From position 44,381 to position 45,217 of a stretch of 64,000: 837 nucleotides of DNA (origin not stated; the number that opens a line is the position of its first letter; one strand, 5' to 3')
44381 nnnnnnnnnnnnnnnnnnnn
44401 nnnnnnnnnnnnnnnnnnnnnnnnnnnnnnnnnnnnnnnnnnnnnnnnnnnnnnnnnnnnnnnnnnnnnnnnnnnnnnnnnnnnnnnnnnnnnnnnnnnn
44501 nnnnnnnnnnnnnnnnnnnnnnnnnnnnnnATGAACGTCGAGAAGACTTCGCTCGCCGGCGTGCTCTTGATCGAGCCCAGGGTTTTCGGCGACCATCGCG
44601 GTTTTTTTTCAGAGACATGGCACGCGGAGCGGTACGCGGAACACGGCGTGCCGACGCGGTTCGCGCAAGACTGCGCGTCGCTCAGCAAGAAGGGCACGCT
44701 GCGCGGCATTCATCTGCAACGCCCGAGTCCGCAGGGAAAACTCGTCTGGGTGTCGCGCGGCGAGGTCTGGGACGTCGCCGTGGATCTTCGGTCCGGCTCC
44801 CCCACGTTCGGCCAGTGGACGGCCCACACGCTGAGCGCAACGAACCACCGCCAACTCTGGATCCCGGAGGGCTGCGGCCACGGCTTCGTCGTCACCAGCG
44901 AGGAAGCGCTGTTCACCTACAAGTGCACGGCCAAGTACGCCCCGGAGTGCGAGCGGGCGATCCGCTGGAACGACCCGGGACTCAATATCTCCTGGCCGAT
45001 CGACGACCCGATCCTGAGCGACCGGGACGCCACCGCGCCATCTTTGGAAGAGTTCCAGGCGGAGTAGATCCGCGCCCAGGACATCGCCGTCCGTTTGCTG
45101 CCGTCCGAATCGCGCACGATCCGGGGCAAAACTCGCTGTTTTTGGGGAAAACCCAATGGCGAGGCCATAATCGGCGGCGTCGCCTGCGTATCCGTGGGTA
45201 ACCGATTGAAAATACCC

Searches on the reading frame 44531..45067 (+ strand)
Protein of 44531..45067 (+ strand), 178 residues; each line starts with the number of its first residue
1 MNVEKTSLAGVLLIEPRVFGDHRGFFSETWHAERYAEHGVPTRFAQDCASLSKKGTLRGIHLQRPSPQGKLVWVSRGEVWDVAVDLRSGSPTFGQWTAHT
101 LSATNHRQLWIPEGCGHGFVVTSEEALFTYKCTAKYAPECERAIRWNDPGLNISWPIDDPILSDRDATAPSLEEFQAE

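Call 39: search_protein_families(library=pfam, proteins=[window:44531-45067:+], max_evalue=0.001)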
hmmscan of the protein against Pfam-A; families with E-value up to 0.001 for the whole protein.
window:44531-45067:+ (178 aa): 1 family
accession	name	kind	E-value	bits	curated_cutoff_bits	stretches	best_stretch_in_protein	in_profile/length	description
PF00908.23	dTDP_sugar_isom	-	1.5e-70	236.7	27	1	5-174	1-168/168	dTDP-4-dehydrorhamnose 3,5-epimerase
